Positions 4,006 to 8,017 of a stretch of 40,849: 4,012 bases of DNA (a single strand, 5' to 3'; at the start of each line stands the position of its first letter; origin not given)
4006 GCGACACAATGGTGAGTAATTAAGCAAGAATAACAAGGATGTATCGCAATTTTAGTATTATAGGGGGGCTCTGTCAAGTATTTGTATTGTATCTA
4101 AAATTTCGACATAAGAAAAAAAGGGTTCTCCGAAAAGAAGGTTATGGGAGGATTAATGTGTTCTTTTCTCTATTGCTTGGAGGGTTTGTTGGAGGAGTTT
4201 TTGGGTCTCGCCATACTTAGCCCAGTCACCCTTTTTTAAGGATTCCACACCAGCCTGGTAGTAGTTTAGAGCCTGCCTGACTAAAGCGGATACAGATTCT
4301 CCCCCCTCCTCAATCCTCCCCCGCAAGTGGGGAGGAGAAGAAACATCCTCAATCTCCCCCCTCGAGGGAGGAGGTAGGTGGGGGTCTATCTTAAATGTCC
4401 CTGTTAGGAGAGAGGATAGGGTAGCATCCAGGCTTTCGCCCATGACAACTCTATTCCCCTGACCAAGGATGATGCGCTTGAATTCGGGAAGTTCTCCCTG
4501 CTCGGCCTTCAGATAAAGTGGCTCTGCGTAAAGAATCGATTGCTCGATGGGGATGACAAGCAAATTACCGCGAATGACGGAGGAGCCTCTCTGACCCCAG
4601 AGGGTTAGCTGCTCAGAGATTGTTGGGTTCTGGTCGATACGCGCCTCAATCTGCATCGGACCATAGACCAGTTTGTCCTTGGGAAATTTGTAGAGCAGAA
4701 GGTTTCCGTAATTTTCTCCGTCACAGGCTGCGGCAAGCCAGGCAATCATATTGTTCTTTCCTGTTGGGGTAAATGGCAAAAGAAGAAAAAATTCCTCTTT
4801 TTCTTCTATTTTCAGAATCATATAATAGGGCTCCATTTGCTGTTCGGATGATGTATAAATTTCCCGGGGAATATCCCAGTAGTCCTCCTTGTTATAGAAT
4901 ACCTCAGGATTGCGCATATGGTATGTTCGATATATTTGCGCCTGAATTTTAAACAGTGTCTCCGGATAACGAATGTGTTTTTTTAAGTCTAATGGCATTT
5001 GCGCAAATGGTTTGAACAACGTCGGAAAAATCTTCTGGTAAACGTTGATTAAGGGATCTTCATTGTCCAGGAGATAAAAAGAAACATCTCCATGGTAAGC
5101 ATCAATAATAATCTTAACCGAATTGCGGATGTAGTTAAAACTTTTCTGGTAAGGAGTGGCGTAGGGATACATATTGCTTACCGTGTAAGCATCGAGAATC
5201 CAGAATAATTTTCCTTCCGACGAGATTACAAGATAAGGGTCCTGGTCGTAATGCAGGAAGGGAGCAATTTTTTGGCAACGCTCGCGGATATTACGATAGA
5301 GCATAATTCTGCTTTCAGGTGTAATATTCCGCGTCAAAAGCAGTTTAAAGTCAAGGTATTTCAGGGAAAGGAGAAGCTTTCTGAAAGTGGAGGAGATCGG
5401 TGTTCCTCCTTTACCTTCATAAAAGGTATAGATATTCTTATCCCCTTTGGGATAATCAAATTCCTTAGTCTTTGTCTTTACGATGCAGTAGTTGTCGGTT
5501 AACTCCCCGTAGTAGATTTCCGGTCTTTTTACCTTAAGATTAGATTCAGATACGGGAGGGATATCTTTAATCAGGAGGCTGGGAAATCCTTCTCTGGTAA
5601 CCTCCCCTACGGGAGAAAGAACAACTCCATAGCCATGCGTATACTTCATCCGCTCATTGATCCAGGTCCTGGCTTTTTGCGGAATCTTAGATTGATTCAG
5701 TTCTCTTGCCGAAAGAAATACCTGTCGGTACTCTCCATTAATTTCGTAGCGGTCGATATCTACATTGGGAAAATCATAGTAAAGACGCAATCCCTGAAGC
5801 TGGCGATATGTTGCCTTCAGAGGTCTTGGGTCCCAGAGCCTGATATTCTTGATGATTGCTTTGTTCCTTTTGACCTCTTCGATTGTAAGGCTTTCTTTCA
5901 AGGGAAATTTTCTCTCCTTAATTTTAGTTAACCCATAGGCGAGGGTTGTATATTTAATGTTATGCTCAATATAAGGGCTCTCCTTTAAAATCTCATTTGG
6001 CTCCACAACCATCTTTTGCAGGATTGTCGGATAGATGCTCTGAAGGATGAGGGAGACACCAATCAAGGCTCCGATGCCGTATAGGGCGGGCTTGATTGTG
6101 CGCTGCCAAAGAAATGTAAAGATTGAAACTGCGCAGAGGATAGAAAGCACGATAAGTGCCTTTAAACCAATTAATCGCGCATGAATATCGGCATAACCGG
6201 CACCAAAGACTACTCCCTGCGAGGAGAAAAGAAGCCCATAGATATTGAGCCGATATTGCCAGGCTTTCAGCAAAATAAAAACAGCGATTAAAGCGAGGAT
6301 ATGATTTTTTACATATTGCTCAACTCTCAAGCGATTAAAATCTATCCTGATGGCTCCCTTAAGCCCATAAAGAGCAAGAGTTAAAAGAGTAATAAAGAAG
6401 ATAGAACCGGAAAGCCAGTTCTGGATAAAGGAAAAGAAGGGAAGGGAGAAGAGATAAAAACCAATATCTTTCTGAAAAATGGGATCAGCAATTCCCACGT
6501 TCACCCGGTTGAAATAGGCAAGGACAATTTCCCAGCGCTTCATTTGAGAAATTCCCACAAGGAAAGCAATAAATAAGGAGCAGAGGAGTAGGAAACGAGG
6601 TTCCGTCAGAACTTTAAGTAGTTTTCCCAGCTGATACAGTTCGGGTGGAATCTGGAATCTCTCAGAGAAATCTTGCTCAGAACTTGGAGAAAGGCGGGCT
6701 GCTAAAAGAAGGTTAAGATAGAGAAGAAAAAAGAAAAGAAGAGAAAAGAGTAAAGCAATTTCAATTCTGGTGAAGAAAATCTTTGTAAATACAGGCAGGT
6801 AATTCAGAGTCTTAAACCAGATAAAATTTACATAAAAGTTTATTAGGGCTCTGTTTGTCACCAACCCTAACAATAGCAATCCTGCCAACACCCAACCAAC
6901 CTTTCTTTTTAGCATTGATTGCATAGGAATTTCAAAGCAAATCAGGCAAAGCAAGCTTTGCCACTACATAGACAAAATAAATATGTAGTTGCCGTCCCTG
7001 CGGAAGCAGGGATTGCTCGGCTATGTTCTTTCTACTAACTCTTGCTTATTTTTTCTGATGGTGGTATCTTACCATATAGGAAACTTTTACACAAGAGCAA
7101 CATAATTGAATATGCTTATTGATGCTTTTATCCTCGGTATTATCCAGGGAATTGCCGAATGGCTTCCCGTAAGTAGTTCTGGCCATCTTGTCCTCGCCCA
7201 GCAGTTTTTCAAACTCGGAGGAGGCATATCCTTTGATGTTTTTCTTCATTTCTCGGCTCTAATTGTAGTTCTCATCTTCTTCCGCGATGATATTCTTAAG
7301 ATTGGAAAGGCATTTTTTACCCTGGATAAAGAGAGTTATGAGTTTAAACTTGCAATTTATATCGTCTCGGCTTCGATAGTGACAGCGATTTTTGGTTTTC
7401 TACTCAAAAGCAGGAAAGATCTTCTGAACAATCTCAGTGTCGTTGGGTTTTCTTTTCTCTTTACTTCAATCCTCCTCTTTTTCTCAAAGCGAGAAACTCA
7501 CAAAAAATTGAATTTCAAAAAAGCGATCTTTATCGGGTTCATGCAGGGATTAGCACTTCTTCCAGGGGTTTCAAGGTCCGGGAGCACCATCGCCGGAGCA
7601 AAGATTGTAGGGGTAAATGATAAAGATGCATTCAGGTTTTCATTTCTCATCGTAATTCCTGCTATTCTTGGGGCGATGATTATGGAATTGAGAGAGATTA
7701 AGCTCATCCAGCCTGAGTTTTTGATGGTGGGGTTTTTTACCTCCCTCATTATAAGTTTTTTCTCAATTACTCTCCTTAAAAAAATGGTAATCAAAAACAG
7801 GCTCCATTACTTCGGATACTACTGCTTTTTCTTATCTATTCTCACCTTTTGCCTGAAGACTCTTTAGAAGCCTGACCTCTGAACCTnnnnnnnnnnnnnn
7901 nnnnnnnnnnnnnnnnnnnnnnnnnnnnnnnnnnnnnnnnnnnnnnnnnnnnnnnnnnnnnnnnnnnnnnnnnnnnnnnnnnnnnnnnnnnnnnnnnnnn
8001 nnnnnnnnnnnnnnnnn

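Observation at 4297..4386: Family of GC-rich palindromic elements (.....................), two copies inserted in frame in essential-type genes, all four in the same orientation relative to transcription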

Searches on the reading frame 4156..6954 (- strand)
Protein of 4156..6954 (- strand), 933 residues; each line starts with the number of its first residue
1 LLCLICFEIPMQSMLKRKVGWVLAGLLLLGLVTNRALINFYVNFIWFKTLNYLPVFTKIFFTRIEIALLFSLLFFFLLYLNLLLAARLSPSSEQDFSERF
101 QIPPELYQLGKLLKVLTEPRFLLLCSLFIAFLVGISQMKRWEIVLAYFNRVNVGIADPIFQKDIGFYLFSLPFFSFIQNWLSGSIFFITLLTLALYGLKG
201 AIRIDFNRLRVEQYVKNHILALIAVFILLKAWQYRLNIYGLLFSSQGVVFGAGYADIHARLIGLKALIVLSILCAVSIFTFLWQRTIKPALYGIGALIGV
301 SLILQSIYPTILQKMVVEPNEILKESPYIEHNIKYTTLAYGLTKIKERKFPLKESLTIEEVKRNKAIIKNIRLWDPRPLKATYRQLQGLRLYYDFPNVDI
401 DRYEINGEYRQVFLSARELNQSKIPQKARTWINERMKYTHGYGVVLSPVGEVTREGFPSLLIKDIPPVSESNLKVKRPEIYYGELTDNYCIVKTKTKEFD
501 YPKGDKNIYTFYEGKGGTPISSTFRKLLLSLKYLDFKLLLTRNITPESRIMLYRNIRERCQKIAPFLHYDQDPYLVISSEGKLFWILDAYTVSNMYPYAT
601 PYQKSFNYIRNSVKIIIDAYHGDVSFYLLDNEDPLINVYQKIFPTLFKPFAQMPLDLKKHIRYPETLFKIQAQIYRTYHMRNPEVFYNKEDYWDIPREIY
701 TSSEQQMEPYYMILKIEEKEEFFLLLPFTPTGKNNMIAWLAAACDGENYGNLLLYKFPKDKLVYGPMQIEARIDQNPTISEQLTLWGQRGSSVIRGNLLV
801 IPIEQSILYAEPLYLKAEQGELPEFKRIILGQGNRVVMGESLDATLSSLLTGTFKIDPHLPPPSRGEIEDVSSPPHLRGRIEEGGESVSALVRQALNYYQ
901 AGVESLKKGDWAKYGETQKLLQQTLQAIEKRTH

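Call 36: find_homologous_proteins(query=window:4156-6954:-, max_evalue=1e-30)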
Query window:4156-6954:- (933 aa): 4294 proteins with E <= 1e-30 among 8000 candidates; the best 120 are listed.
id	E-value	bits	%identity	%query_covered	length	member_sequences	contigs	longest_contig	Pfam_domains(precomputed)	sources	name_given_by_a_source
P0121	0.0e+0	1857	90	99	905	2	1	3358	PF03699.19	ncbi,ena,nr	ncbi:MAG: UPF0182 family protein [Candidatus Omnitrophica bacterium]|nr:UPF0182 family protein [Cand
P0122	0.0e+0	1671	84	95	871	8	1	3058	PF03699.19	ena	-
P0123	0.0e+0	1100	53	96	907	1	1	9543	PF03699.19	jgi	-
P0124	0.0e+0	1095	53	96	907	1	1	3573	PF03699.19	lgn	-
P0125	0.0e+0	1095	53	96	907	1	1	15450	PF03699.19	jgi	jgi:hypothetical protein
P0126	0.0e+0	1095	52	96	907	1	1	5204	PF03699.19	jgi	-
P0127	0.0e+0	1094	53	96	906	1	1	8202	PF03699.19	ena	-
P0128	0.0e+0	1093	52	96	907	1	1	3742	PF03699.19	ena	-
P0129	0.0e+0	1092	52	98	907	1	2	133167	PF03699.19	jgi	-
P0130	0.0e+0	1091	53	96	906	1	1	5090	PF03699.19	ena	-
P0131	0.0e+0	1091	53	96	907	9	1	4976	PF03699.19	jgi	jgi:uncharacterized membrane protein (UPF0182 family)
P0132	0.0e+0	1091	52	96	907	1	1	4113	PF03699.19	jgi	-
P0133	0.0e+0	1090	53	96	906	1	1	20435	PF03699.19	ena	-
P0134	0.0e+0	1090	52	98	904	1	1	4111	PF03699.19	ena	-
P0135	0.0e+0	1089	52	96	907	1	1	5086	PF03699.19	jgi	-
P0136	0.0e+0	1089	52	98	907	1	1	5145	PF03699.19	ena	-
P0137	0.0e+0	1088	53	96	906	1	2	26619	PF03699.19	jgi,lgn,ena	-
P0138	0.0e+0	1088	52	98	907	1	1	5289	PF03699.19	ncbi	-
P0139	0.0e+0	1088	52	96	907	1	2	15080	PF03699.19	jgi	-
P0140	0.0e+0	1088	52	98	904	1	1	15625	PF03699.19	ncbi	-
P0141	0.0e+0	1088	52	96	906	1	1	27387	PF03699.19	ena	-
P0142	0.0e+0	1087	52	98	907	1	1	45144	PF03699.19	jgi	-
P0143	0.0e+0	1087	53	96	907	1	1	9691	PF03699.19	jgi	-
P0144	0.0e+0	1087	52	96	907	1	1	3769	PF03699.19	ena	-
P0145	0.0e+0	1087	52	96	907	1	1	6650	PF03699.19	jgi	-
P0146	0.0e+0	1086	53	96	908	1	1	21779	PF03699.19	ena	-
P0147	0.0e+0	1086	52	96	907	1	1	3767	PF03699.19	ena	-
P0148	0.0e+0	1086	52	96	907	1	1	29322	PF03699.19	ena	-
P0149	0.0e+0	1086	52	96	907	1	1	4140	PF03699.19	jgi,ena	-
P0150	0.0e+0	1085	54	96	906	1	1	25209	PF03699.19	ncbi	-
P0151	0.0e+0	1085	52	98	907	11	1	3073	PF03699.19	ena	-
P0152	0.0e+0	1085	52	96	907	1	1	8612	PF03699.19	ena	-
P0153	0.0e+0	1084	53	96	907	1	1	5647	PF03699.19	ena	-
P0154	0.0e+0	1084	52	96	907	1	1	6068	PF03699.19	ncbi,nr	ncbi:MAG: UPF0182 family protein [Candidatus Caldatribacteriota bacterium]|nr:UPF0182 family protein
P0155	0.0e+0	1084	52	96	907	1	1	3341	PF03699.19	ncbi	-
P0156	0.0e+0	1084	51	98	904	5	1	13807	PF03699.19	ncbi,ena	-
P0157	0.0e+0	1084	53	96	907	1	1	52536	PF03699.19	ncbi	ncbi:hypothetical protein ES704_00340 [subsurface metagenome]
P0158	0.0e+0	1084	53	96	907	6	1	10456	PF03699.19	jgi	-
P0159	0.0e+0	1083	52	96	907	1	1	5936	PF03699.19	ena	-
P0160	0.0e+0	1083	52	96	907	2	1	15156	PF03699.19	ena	-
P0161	0.0e+0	1083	53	96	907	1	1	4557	PF03699.19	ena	-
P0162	0.0e+0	1083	52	98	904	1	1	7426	PF03699.19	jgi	-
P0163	0.0e+0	1083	52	96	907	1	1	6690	PF03699.19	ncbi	-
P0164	0.0e+0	1082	52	96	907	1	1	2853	PF03699.19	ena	-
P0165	0.0e+0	1082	52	96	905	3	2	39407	PF03699.19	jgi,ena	-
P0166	0.0e+0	1082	52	98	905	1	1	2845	PF03699.19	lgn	-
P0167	0.0e+0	1082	52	96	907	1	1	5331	PF03699.19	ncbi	-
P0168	0.0e+0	1081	53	96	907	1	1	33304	PF03699.19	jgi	-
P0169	0.0e+0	1081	51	98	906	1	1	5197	PF03699.19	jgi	-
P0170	0.0e+0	1081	52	98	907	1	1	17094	PF03699.19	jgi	-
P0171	0.0e+0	1080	53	96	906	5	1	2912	PF03699.19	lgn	-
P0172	0.0e+0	1080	52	98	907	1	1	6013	PF03699.19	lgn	-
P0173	0.0e+0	1080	54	96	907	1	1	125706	PF03699.19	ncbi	ncbi:MAG: UPF0182 family protein [Candidatus Atribacteria bacterium]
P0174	0.0e+0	1080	52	96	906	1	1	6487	PF03699.19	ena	-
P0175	0.0e+0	1080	51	96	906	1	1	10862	PF03699.19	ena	-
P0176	0.0e+0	1079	52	96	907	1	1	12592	PF03699.19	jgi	-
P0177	0.0e+0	1079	52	98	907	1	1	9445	PF03699.19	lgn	-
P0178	0.0e+0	1079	51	98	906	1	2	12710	PF03699.19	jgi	-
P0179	0.0e+0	1079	51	98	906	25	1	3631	PF03699.19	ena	-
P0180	0.0e+0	1079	52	96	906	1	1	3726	PF03699.19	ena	-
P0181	0.0e+0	1079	52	96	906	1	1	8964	PF03699.19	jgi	-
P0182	0.0e+0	1079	52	96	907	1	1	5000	PF03699.19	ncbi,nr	ncbi:UPF0182 family protein [bacterium]|nr:UPF0182 family protein [bacterium]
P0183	0.0e+0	1078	52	98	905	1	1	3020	PF03699.19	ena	-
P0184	0.0e+0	1078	51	98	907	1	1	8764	PF03699.19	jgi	-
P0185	0.0e+0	1078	52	96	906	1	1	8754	PF03699.19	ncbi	-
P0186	0.0e+0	1078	51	98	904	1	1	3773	PF03699.19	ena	-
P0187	0.0e+0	1078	51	98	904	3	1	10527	PF03699.19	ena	-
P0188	0.0e+0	1078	51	98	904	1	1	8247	PF03699.19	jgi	-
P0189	0.0e+0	1078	52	96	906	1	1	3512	PF03699.19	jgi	-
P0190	0.0e+0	1078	53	96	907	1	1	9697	PF03699.19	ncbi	-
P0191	0.0e+0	1078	51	98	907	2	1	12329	PF03699.19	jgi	-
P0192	0.0e+0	1077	51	98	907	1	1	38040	PF03699.19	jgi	-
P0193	0.0e+0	1077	51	98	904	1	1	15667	PF03699.19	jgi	-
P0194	0.0e+0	1077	51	98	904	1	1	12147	PF03699.19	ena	-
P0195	0.0e+0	1077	51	98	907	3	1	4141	PF03699.19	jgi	-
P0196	0.0e+0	1077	52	98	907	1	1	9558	PF03699.19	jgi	jgi:hypothetical protein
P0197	0.0e+0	1077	52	98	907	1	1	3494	PF03699.19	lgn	-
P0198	0.0e+0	1077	52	96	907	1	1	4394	PF03699.19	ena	-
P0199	0.0e+0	1076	52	98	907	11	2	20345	PF03699.19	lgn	-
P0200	0.0e+0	1076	51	98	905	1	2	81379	PF03699.19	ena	-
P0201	0.0e+0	1076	52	96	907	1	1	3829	PF03699.19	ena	-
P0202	0.0e+0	1076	52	96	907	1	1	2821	PF03699.19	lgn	-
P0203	0.0e+0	1076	52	96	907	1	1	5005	PF03699.19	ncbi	-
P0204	0.0e+0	1075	52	98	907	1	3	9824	PF03699.19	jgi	-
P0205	0.0e+0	1075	51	98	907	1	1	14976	PF03699.19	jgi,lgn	jgi:hypothetical protein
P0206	0.0e+0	1075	52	96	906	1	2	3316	PF03699.19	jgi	-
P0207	0.0e+0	1075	51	98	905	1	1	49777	PF03699.19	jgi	-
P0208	0.0e+0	1075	51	98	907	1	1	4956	PF03699.19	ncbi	-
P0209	0.0e+0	1075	52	96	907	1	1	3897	PF03699.19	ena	-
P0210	0.0e+0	1075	51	98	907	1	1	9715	PF03699.19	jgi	jgi:uncharacterized membrane protein (UPF0182 family)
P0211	0.0e+0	1074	52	98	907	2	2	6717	PF03699.19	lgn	-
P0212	0.0e+0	1074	51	98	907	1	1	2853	PF03699.19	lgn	-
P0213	0.0e+0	1074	51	98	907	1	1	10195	PF03699.19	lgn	-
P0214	0.0e+0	1074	52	96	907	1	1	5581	PF03699.19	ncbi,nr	ncbi:UPF0182 family protein [bacterium]|nr:UPF0182 family protein [bacterium]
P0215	0.0e+0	1074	53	96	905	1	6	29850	PF03699.19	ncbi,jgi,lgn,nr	ncbi:MAG TPA: UPF0182 family protein [Candidatus Atribacteria bacterium]|nr:UPF0182 family protein [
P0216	0.0e+0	1074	51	98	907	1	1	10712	PF03699.19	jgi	-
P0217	0.0e+0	1073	53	96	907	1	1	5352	PF03699.19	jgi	-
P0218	0.0e+0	1073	51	98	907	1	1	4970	PF03699.19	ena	-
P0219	0.0e+0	1073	52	96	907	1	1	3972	PF03699.19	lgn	-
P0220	0.0e+0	1073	52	98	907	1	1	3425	PF03699.19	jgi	-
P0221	0.0e+0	1073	52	96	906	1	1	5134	PF03699.19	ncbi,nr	ncbi:MAG: UPF0182 family protein [Candidatus Caldatribacteriota bacterium]|nr:UPF0182 family protein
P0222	0.0e+0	1073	51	98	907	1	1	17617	PF03699.19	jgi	jgi:uncharacterized membrane protein (UPF0182 family)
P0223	0.0e+0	1073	51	98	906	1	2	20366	PF03699.19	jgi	-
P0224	0.0e+0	1073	52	97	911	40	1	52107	PF03699.19,PF02322.21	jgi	jgi:uncharacterized protein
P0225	0.0e+0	1072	52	98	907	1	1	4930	PF03699.19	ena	-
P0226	0.0e+0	1072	52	98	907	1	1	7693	PF03699.19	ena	-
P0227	0.0e+0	1072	51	98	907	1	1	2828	PF03699.19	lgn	-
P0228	0.0e+0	1072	52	98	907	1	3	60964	PF03699.19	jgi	-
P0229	0.0e+0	1072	51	98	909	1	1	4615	PF03699.19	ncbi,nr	ncbi:MAG: UPF0182 family protein [Candidatus Atribacteria bacterium]|nr:UPF0182 family protein [Cand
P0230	0.0e+0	1072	51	98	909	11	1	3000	PF03699.19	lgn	-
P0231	0.0e+0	1072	52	98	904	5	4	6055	PF03699.19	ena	-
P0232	0.0e+0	1072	52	96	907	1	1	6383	PF03699.19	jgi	-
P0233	0.0e+0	1072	52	96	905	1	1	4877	PF03699.19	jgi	-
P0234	0.0e+0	1072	51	96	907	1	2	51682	PF03699.19,PF02322.21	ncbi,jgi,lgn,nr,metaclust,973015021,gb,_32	ncbi:MAG TPA: UPF0182 family protein [Candidatus Atribacteria bacterium]|nr:UPF0182 family protein [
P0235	0.0e+0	1071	51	98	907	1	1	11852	PF03699.19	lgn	-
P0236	0.0e+0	1071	51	98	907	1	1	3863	PF03699.19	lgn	-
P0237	0.0e+0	1071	51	98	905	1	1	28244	PF03699.19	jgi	-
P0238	0.0e+0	1070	51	98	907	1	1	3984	PF03699.19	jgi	-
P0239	0.0e+0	1070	51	98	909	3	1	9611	PF03699.19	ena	-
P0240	0.0e+0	1069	51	98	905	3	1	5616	PF03699.19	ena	-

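Call 38: find_encoding_contigs(protein=P0122, flank=10000, max_places=3)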
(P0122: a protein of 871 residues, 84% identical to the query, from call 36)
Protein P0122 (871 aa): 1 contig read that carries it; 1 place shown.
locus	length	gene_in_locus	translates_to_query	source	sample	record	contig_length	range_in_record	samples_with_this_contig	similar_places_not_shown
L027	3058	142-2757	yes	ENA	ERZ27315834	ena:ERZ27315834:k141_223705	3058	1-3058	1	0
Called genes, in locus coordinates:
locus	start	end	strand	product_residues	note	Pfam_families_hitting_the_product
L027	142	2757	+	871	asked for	PF03699:UPF0182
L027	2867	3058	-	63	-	?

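Call 39: find_encoding_contigs(protein=P0121, flank=10000, max_places=3)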
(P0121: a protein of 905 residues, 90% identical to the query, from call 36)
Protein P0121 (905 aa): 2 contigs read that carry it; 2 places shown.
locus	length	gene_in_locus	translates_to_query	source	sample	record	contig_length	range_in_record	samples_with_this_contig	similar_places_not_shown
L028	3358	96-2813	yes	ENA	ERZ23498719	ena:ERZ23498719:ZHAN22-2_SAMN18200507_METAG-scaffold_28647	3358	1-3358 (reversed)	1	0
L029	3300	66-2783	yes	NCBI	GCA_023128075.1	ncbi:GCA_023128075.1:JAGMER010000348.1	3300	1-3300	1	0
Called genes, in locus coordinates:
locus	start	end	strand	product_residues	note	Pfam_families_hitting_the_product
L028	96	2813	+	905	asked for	PF03699:UPF0182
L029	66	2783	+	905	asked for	PF03699:UPF0182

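Call 101: search_protein_families(library=pfam, proteins=[window:4156-6954:-], max_evalue=0.001)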
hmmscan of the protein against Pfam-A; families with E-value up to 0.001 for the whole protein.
window:4156-6954:- (933 aa): 1 family
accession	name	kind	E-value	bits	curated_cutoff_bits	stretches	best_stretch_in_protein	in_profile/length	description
PF03699.18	UPF0182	-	2.6e-298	991.9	27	1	22-786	3-770/770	Uncharacterised protein family (UPF0182)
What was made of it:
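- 4153..6954 (-): UPF0182 family gene, host of copy 1. The insert lies at about residues 857-887, beyond the Pfam domain, which ends at residue 786. Pfam PF03699, residues 22-786, E 2.6e-298 (call 101).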

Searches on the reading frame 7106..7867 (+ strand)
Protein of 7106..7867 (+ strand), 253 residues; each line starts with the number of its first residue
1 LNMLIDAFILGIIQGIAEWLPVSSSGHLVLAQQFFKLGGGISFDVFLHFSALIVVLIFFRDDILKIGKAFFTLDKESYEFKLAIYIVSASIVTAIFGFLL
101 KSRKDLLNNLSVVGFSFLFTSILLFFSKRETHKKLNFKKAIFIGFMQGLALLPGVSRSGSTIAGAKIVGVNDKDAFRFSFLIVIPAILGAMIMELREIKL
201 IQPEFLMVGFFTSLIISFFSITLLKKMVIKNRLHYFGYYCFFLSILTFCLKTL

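Call 53: search_protein_families(library=pfam, proteins=[window:7106-7867:+], max_evalue=0.00001)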
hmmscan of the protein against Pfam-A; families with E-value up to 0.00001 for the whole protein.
window:7106-7867:+ (253 aa): 1 family
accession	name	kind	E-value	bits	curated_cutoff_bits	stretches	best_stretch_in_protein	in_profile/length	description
PF02673.24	BacA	-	3.8e-68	230.4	33.4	1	7-245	1-256/257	Bacitracin resistance protein BacA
